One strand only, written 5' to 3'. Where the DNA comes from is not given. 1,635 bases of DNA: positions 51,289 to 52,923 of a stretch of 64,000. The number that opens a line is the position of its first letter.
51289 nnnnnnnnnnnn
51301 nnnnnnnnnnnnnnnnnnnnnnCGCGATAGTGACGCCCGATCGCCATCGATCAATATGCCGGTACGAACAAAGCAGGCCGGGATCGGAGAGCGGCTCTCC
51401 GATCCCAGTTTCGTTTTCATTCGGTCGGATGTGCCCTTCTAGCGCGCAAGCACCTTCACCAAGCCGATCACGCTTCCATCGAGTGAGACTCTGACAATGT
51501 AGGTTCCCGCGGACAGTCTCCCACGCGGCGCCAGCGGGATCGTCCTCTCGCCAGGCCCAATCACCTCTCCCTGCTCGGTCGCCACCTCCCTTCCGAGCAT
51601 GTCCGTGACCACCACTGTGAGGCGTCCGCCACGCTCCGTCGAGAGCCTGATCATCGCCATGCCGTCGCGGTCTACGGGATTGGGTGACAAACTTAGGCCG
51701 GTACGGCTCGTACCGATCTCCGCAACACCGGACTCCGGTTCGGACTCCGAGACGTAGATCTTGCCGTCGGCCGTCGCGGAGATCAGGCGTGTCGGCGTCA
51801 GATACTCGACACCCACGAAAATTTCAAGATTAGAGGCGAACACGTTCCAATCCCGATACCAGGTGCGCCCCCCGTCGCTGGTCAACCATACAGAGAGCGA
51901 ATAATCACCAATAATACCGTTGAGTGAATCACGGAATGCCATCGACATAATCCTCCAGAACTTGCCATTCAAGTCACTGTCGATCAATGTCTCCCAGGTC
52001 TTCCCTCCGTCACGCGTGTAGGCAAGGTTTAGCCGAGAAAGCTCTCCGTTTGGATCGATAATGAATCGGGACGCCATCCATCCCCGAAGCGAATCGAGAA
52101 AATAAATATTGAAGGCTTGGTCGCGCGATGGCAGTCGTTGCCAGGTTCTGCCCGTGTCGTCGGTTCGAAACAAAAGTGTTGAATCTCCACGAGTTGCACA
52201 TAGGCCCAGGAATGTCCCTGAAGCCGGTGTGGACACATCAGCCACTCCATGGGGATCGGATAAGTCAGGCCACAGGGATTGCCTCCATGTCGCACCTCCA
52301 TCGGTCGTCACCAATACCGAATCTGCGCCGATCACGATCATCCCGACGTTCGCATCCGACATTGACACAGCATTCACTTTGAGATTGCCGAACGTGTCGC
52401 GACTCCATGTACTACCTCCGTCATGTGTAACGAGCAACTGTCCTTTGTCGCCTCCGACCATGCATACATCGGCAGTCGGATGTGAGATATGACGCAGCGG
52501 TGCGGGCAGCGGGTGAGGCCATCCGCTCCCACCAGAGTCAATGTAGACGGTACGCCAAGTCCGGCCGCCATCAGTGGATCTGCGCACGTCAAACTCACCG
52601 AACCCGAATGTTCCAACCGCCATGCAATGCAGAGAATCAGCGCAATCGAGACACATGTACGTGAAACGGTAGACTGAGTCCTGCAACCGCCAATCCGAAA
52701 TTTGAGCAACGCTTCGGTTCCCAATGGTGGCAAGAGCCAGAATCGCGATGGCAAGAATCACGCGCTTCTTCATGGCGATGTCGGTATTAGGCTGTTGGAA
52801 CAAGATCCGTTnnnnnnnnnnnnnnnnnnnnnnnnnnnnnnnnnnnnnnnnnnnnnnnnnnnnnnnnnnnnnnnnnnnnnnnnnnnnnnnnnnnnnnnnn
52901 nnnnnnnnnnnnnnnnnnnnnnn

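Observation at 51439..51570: Evidence of recent gene conversion among propeller paralogs' 3' ends (T9SS CTD exchange)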

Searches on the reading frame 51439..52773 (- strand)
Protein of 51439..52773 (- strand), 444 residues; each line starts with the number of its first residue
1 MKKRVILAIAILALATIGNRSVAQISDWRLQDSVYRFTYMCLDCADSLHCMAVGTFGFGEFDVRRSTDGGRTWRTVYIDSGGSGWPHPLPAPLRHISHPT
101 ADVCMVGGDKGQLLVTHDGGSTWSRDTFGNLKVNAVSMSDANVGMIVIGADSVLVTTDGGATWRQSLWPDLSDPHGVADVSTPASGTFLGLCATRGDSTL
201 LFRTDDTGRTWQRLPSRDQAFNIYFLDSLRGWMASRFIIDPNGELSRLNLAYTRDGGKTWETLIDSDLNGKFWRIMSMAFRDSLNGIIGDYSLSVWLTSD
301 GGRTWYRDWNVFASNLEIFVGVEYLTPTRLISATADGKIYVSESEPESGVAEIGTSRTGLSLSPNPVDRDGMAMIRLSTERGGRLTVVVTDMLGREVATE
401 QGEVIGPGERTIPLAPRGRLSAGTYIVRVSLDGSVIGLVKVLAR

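Call 8: search_protein_families(library=pfam, proteins=[window:51439-52770:-], max_evalue=0.01)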
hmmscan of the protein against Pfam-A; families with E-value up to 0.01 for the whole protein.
window:51439-52770:- (443 aa): 6 families
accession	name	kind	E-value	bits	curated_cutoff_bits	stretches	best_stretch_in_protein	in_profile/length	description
PF14870.12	PSII_BNR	-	3e-11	43.6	27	1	134-214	22-98/303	Photosynthesis system II assembly factor YCF48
PF15902.12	Sortilin-Vps10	-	3.2e-11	43.1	33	2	111-218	2-117/446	Sortilin, neurotensin receptor 3,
PF02012.26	BNR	-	1.7e-09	36.7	27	0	251-261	2-12/12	BNR/Asp-box repeat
PF24316.1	Tli3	-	1.6e-05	25.7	27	0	61-75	85-99/129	T6SS Tli3 immunity protein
PF13088.12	BNR_2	-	0.00024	21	31.4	0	64-213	86-251/277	BNR repeat-like domain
PF18962.6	Por_Secre_tail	-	0.0093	16.7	27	0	363-432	3-66/75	Secretion system C-terminal sorting domain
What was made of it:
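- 51439..52773 (-): Gene C (444 aa from the ATG at 52773; the ORF is open back to a GTG at 52956). It has a signal peptide, a seven-bladed Ycf48/BNR-like propeller, a disordered linker and a T9SS type A sorting domain. It is a three-part mosaic. Pfam PF14870 43.6 bits (call 8).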

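Call 9: search_protein_families(library=ncbifam, proteins=[window:51439-52770:-], max_evalue=1)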
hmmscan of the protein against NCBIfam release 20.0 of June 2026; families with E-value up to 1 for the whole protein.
window:51439-52770:- (443 aa): 6 families
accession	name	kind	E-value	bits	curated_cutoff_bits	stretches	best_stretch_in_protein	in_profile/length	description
NF010237.0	PRK13684.1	equivalog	8.2e-13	48.1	326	3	134-214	50-125/334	photosynthesis system II assembly factor Ycf48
NF045728.1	glycosyl_F510_1955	equivalog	1.5e-12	47.3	175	2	63-224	75-224/246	F510_1955 family glycosylhydrolase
TIGR04183.1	Por_Secre_tail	domain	5.3e-05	23.1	23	1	362-435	2-65/72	T9SS type A sorting domain-containing protein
NF050177.1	TapA_OM_Porphy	equivalog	0.099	11.3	500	1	346-430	458-532/544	TapA/TapC family T9SS-dependent outer membrane protein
NF052323.1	T9SSA_dep_M6i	equivalog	0.16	9.8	600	1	363-429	962-1025/1043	T9SS-dependent M6-like inactivated metalloprotease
NF047818.1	LIC11996_lipo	equivalog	0.2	10.8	350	0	180-213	322-357/422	LIC11996 family lipoprotein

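Call 14: find_related_loci(query=A1, collection=genome_contigs, flank=10000)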
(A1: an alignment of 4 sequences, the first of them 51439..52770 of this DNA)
Query A1 (443 aa) in genome_contigs; peptide patterns used: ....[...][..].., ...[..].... (x = any residue, [..] = any of these).
52 stretches matched a pattern; 10 encode a relative of the query (tblastn E <= 1e-3); 10 distinct loci.
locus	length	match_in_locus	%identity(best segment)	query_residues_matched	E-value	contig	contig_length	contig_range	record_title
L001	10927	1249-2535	34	3-428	4e-48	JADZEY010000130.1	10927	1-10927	MAG: Armatimonadota bacterium isolate SJ842 c_000001774449, whole genome shotgun sequence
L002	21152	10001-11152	29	1-366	1e-30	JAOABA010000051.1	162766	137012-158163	MAG: Candidatus Kapaibacterium sp. isolate SKW166 k141_1335515, whole genome shotgun sequence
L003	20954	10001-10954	28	4-308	1e-26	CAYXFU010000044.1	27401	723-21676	MAG TPA_asm: uncultured Hyphomicrobiales bacterium isolate SRP272421_co4_697 genome assembly, contig: NODE_3711_length_2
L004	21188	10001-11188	25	38-428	2e-23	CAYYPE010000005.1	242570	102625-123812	MAG TPA_asm: uncultured Hyphomicrobiales bacterium isolate binchicken_co58_170 genome assembly, contig: NODE_37_length_2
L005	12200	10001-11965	28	14-428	1e-20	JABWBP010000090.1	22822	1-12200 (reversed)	MAG: Calditrichaceae bacterium isolate MAG_33 scaffold_3615, whole genome shotgun sequence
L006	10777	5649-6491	30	40-335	3e-11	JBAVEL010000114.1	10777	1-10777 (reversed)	MAG: Bacteroidota bacterium isolate MFD04262_ilm_asm_bin6 k127_105217, whole genome shotgun sequence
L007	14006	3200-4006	27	67-304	7e-11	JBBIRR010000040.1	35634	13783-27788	MAG: Ignavibacteriales bacterium isolate ETS170220_bin_354 NODE_896_length_35634_cov_5.73112, whole genome shotgun seque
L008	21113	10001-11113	22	107-443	1e-7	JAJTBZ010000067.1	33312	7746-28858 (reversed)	MAG: Ignavibacteria bacterium isolate MH_R2_21 k141_10708, whole genome shotgun sequence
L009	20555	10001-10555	26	105-344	1e-6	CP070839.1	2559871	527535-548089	MAG: Candidatus Zixiibacteriota bacterium isolate bin1014 chromosome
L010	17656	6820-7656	23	67-306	2e-10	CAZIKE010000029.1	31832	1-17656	MAG TPA_asm: uncultured Chitinophagales bacterium isolate SRP290908_co1_392 genome assembly, contig: NODE_1639_length_31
